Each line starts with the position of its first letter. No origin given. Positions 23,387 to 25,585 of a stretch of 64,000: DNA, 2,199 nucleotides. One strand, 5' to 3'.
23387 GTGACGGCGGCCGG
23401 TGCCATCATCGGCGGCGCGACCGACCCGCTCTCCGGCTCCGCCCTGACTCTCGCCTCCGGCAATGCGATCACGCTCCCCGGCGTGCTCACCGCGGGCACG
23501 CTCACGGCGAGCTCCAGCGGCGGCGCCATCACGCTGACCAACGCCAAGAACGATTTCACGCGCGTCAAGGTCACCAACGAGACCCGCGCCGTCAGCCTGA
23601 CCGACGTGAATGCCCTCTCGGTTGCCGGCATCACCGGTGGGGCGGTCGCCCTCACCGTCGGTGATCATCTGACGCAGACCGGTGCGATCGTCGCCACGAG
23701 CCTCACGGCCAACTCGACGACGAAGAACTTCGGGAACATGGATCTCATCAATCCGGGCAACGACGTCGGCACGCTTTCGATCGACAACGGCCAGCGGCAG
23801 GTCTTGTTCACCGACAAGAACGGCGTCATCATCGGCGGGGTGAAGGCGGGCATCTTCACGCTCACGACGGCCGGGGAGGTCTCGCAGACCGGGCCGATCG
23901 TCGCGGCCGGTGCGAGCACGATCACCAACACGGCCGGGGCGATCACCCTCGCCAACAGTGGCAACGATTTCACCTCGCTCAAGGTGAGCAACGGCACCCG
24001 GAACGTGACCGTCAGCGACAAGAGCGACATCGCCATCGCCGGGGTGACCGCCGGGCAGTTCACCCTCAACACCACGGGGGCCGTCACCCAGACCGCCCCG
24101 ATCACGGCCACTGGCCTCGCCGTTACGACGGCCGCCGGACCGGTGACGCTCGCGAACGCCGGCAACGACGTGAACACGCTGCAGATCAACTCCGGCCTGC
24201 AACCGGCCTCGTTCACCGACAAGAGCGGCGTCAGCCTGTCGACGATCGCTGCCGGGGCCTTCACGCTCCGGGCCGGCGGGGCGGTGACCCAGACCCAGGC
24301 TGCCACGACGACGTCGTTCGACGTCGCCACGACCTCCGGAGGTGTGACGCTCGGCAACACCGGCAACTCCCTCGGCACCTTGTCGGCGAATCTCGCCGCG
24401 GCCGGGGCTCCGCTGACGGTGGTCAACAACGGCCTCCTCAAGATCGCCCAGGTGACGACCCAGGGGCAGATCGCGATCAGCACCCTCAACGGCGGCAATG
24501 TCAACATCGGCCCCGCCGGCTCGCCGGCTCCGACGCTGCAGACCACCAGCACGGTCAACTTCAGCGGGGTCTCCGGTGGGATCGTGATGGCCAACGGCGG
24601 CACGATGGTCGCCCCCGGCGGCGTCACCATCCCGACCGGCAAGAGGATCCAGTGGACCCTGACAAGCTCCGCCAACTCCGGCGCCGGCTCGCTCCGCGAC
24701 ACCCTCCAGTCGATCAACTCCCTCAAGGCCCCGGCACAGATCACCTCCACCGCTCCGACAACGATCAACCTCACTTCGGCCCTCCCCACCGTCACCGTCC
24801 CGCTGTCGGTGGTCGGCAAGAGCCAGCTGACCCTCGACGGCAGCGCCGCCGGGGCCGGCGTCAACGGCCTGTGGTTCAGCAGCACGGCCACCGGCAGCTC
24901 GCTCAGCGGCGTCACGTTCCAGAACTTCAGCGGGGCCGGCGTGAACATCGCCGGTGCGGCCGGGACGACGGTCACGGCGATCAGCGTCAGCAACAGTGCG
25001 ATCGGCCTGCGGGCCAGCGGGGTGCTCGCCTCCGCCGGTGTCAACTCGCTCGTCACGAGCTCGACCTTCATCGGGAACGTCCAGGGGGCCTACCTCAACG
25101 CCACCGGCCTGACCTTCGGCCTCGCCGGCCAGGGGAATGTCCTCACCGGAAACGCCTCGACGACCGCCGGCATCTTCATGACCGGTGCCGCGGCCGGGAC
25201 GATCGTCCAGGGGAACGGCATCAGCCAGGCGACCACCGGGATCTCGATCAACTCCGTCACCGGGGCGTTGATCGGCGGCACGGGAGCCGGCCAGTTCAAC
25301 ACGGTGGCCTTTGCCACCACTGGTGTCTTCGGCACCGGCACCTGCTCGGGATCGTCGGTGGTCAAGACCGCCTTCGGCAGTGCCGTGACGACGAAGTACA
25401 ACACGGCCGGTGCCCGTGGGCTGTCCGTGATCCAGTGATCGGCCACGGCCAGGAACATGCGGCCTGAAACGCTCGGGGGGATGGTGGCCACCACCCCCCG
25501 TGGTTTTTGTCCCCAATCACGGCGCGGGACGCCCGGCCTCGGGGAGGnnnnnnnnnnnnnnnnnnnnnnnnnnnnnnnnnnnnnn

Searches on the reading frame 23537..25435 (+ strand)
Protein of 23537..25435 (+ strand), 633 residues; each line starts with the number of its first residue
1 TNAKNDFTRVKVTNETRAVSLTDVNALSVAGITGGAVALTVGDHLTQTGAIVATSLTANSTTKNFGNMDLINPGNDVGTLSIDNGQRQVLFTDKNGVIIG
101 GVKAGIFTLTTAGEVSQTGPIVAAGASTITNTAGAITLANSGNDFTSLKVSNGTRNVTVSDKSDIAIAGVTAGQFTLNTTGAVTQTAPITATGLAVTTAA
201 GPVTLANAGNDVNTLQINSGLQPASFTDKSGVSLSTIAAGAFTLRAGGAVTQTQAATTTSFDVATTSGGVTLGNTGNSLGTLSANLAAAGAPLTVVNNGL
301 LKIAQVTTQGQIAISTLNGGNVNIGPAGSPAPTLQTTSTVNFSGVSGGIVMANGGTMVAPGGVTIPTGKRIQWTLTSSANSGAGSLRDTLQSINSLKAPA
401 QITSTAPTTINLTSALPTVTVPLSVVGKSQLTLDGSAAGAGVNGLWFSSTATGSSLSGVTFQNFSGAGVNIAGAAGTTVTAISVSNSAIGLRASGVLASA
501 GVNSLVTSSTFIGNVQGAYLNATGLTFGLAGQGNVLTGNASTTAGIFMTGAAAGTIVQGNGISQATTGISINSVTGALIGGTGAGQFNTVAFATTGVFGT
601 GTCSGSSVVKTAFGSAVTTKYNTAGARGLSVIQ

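Call 61: find_homologous_proteins(query=window:23537-25435:+, max_evalue=0.001)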
Query window:23537-25435:+ (633 aa): 16 proteins with E <= 0.001 among 8000 candidates.
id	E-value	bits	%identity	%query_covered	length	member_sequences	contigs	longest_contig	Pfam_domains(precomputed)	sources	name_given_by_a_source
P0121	0.0e+0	1080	85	100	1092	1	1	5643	PF18886.7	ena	-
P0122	1.5e-241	821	80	84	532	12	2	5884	PF18886.7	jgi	jgi:parallel beta-helix repeat protein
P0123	9.2e-233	792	78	84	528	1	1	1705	PF18886.7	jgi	jgi:hypothetical protein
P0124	7.6e-204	697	80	72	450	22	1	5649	PF18886.7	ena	-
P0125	3.5e-192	658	90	60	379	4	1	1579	-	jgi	-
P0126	1.7e-118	415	41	45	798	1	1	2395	PF18886.7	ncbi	ncbi:MAG: hypothetical protein WCJ21_10040, partial [Planctomycetota bacterium]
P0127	2.2e-95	339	40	51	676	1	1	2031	PF18886.7,PF18357.8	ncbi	ncbi:MAG: hypothetical protein WCJ21_11360, partial [Planctomycetota bacterium]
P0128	3.8e-68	249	35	88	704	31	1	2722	PF13229.13,PF18886.7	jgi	jgi:hypothetical protein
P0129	1.5e-51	194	39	43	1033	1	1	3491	PF18886.7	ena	-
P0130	5.6e-27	113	29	84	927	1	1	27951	PF18886.7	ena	-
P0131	1.7e-26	111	37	40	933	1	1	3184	PF18886.7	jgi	jgi:trimeric autotransporter adhesin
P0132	2.1e-19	88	36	41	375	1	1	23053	PF18886.7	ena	-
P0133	2.1e-17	81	38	43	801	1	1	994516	PF18886.7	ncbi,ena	-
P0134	4.1e-16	77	35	33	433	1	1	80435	PF18886.7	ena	-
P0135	3.6e-10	57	32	44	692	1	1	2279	PF18886.7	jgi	jgi:hypothetical protein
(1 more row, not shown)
